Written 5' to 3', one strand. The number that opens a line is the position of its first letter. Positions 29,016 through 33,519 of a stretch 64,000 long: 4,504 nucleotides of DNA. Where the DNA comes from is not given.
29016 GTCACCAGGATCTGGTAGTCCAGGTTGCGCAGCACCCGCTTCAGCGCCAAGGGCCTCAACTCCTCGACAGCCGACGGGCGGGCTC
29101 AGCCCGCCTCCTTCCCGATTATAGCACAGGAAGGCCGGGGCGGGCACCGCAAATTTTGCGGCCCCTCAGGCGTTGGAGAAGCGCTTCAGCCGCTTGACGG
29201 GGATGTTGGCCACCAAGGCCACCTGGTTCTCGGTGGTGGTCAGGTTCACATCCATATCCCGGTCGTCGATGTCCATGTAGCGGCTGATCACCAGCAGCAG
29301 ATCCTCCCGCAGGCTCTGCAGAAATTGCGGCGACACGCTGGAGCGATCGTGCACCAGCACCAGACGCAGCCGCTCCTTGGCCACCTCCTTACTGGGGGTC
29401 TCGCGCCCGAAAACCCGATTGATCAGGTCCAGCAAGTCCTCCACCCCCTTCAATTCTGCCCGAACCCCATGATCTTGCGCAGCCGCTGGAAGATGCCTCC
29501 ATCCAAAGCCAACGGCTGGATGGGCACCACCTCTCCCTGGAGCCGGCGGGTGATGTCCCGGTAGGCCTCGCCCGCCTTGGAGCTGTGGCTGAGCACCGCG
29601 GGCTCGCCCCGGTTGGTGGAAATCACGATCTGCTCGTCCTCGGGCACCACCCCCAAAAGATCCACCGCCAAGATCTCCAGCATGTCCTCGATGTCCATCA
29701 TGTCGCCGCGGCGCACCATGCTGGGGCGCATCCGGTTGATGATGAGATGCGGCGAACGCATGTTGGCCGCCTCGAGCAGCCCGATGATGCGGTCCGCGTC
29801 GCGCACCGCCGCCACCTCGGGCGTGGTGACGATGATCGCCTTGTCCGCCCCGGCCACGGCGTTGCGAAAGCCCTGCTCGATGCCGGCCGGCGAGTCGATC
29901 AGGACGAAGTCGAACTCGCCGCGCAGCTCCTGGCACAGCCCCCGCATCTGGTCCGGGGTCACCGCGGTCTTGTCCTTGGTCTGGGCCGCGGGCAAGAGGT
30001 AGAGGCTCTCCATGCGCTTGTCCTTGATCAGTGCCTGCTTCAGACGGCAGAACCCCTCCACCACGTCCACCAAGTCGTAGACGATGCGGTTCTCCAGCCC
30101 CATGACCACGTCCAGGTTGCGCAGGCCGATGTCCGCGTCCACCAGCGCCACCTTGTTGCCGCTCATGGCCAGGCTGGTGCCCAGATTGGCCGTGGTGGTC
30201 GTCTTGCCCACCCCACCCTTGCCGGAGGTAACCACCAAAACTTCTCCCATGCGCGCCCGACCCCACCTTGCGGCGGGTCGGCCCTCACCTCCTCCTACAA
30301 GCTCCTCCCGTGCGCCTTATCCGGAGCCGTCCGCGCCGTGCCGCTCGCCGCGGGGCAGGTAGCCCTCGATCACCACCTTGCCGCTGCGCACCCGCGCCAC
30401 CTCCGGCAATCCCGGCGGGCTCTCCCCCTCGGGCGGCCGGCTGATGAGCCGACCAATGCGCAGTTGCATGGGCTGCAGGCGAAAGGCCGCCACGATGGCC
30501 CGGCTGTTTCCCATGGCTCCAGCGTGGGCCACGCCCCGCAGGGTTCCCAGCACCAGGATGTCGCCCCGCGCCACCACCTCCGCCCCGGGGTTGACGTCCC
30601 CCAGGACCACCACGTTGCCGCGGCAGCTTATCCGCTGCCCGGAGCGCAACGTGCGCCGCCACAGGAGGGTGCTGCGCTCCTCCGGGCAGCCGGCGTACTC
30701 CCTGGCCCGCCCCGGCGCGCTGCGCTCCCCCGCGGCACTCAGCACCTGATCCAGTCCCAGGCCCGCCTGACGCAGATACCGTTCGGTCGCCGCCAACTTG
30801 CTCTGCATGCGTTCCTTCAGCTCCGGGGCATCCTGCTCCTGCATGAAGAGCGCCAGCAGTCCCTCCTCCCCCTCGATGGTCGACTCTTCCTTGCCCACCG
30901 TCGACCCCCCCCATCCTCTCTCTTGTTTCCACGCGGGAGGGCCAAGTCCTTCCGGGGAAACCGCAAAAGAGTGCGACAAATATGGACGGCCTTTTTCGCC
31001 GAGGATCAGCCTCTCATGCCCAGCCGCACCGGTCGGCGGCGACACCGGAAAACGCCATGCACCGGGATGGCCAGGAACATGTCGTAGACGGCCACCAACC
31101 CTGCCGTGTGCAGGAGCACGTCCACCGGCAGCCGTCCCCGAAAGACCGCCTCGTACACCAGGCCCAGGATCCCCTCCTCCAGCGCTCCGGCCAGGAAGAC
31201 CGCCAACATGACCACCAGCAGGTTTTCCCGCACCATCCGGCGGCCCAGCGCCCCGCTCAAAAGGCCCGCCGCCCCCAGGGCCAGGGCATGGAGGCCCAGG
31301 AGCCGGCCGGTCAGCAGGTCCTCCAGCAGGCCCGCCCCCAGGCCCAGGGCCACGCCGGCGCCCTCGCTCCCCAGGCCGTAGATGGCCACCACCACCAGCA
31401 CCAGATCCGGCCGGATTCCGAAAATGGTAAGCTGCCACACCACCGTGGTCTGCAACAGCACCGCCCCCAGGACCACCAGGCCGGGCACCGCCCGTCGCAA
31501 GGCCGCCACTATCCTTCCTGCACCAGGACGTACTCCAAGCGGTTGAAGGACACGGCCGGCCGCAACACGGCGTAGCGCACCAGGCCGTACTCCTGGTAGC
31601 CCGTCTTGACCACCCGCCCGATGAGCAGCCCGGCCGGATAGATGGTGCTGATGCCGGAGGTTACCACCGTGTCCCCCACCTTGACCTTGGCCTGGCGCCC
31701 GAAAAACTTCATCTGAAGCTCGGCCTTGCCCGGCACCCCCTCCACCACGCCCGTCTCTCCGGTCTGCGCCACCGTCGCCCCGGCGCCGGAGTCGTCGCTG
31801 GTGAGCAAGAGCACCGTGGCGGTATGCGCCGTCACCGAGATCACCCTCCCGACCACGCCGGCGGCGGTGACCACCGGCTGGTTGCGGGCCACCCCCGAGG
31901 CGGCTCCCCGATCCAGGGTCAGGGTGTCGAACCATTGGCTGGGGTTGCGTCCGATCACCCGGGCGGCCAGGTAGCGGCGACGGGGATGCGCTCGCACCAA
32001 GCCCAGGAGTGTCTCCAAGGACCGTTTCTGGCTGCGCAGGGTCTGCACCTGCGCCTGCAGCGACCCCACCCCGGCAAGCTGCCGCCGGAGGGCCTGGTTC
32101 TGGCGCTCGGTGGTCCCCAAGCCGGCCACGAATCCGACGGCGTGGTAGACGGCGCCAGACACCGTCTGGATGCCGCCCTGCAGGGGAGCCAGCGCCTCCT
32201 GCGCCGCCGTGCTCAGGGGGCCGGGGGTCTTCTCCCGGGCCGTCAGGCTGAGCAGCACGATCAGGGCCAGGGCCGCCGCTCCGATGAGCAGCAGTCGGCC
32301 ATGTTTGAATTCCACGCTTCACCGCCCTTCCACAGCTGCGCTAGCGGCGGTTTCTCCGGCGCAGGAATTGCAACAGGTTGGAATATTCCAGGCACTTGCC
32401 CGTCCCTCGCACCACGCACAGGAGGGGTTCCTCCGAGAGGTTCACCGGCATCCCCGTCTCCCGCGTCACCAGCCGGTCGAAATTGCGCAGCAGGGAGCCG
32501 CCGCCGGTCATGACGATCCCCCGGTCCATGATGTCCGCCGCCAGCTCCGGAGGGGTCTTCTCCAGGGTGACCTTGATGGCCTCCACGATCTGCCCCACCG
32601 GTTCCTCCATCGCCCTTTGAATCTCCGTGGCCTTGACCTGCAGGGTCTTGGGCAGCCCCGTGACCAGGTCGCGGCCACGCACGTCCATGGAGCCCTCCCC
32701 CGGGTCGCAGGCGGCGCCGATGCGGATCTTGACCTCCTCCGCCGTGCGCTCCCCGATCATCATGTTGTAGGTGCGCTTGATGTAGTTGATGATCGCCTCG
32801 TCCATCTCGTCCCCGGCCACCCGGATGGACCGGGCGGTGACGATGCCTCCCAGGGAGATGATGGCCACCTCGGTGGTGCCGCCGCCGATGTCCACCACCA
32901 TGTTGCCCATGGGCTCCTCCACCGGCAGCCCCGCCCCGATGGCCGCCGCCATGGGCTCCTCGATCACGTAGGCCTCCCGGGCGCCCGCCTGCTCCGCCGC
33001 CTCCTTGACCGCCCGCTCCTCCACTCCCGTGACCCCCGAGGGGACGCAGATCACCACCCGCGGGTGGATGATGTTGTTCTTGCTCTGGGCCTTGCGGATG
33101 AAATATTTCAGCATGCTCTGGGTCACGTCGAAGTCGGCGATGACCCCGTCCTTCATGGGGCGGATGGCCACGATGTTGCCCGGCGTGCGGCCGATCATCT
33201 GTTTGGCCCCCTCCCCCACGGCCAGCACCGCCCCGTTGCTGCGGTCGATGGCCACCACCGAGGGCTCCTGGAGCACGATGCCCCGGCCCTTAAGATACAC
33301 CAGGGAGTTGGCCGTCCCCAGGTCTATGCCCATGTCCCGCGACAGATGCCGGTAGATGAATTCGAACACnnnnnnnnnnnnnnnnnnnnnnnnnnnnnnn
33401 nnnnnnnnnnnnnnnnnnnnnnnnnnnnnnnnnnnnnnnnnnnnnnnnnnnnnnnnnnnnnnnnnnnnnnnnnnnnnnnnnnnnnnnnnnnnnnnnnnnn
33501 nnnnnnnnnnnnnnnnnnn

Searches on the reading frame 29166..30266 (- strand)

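Call 7: search_protein_families(library=pfam, proteins=[window:29166-30266:-], max_evalue=0.01)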
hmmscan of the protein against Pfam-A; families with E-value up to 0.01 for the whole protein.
window:29166-30266:- (366 aa): 1 family
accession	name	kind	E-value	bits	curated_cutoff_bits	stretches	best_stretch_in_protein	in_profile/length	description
PF03776.19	MinE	-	8.6e-25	86.9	25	1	292-358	1-68/68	Septum formation topological specificity factor MinE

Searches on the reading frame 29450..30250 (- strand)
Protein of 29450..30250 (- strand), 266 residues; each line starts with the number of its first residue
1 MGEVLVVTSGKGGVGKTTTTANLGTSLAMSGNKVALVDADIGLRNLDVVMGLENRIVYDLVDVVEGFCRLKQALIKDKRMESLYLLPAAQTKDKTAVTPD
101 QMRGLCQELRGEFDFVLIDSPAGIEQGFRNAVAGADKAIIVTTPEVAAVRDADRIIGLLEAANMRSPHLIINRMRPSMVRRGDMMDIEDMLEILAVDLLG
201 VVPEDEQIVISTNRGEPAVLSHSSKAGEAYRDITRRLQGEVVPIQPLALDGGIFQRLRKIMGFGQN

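Call 40: search_protein_families(library=pfam, proteins=[window:29450-30250:-], max_evalue=0.01)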
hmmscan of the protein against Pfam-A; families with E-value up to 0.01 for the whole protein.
window:29450-30250:- (266 aa): 13 families
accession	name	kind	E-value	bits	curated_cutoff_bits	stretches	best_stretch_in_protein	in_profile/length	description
PF10609.15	ParA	-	7.3e-24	85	27.1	1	3-237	4-245/246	NUBPL iron-transfer P-loop NTPase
PF01656.29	CbiA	-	2.3e-22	79.7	25.4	1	5-217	1-124/125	CobQ/CobB/MinD/ParA nucleotide binding domain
PF13614.12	AAA_31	-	6.2e-20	72.3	27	1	3-161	2-166/177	AAA domain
PF06564.18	CBP_BcsQ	-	2.5e-12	47.3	21.3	1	4-184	3-181/234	Cellulose biosynthesis protein BcsQ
PF09140.17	MipZ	-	8.4e-11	42.1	20.7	1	4-153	2-137/262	ATPase MipZ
PF00142.24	Fer4_NifH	-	1.4e-09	38.3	25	1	9-40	6-37/271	4Fe-4S iron sulfur cluster binding proteins, NifH/frxC family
PF02374.21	ArsA_ATPase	-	8.6e-09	35.5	24.3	1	6-40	4-38/305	Anion-transporting ATPase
PF07015.17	VirC1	-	0.00019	21.3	24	1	5-40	4-39/231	VirC1 protein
PF13481.12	AAA_25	-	0.00044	20.4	27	1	5-122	35-153/195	AAA domain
PF16575.11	CLP1_P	-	0.0015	18.8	26.6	1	10-46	1-37/188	mRNA cleavage and polyadenylation factor CLP1 P-loop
PF00448.28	SRP54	-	0.0021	18.1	22.7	1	6-41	4-39/196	SRP54-type protein, GTPase domain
PF13479.12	AAA_24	-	0.0045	17.3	27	1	7-119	6-71/195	AAA domain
PF25199.1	nSTAND_NTPase5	-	0.0095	16.2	34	0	5-91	43-134/145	Novel STAND NTPase 5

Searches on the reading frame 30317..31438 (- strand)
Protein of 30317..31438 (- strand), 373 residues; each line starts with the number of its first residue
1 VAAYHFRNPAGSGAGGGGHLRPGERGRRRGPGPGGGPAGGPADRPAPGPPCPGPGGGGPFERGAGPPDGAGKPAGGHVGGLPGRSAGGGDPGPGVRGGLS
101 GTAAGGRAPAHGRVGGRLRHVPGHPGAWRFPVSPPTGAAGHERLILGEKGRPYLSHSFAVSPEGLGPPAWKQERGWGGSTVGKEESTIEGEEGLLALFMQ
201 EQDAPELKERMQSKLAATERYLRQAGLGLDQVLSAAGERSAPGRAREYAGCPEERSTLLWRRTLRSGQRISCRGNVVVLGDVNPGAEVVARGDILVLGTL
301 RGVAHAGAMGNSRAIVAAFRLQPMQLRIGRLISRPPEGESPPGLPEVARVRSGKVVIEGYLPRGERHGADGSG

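Call 7: search_protein_families(library=pfam, proteins=[window:30317-31438:-], max_evalue=0.01)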
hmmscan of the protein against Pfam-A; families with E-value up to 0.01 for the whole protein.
window:30317-31438:- (373 aa): 2 families
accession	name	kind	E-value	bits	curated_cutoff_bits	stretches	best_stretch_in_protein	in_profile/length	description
PF03775.22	MinC_C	-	1e-31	109.4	33.2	1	261-357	3-101/102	Septum formation inhibitor MinC, C-terminal domain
PF03961.19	FapA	-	0.00077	19.6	31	1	270-300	16-46/272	Flagellar Assembly Protein A beta solenoid domain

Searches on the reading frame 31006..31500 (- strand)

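Call 90: search_protein_families(library=pfam, proteins=[window:31006-31500:-], max_evalue=0.01)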
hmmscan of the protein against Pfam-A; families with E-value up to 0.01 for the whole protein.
window:31006-31500:- (164 aa): 1 family
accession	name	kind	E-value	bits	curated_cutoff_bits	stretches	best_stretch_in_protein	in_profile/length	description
PF04093.17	MreD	-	3e-07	31.1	24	1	9-115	12-120/158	rod shape-determining protein MreD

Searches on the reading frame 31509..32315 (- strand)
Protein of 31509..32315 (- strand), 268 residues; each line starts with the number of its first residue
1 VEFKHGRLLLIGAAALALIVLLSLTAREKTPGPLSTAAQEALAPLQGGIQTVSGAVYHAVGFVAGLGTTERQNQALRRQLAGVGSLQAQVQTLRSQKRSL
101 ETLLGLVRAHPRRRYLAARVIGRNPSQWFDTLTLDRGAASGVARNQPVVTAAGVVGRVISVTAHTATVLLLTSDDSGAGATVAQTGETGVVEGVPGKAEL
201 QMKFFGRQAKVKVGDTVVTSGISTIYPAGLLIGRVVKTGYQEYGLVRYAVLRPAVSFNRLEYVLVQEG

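Call 7: search_protein_families(library=pfam, proteins=[window:31509-32315:-], max_evalue=0.01)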
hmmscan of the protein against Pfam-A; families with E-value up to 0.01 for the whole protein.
window:31509-32315:- (268 aa): 2 families
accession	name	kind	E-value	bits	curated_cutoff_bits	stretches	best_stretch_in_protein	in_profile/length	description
PF04085.20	MreC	-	1.2e-46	158.5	28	1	120-265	1-145/147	Rod shape-determining protein MreC, barrel core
PF02699.20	YajC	-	0.0032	17.8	28.2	0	141-169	34-60/78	Preprotein translocase subunit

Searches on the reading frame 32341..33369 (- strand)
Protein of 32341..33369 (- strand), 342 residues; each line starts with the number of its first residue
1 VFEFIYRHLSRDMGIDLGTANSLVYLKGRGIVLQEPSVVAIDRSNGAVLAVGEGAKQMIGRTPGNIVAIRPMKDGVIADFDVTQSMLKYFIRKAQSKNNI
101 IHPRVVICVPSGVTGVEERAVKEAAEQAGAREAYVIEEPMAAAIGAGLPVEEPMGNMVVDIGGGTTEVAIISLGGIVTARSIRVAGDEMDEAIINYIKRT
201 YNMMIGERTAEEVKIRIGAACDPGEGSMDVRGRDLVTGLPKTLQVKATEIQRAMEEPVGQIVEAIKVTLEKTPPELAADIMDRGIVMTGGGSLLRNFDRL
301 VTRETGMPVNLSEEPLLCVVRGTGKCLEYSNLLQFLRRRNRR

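Call 7: search_protein_families(library=pfam, proteins=[window:32341-33369:-], max_evalue=0.01)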
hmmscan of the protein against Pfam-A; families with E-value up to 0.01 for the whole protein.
window:32341-33369:- (342 aa): 6 families
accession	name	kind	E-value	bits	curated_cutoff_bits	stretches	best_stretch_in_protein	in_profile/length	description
PF06723.19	MreB_Mbl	-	1.3e-151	504.5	27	1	11-331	2-323/327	MreB/Mbl protein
PF00012.26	HSP70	-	9.2e-14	51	20.6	1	87-204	118-241/599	Hsp70 protein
PF14450.12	FtsA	-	6.2e-13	49.6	31.8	1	157-314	1-112/127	Cell division protein FtsA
PF00022.25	Actin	-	7.3e-13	48.3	27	1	36-199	31-189/410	Actin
PF11104.14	PilM_2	-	0.00058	19.3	27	0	155-214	181-234/340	Type IV pilus assembly protein PilM;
PF06277.17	EutA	-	0.0077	15.6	27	1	157-210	146-203/475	Ethanolamine utilisation protein EutA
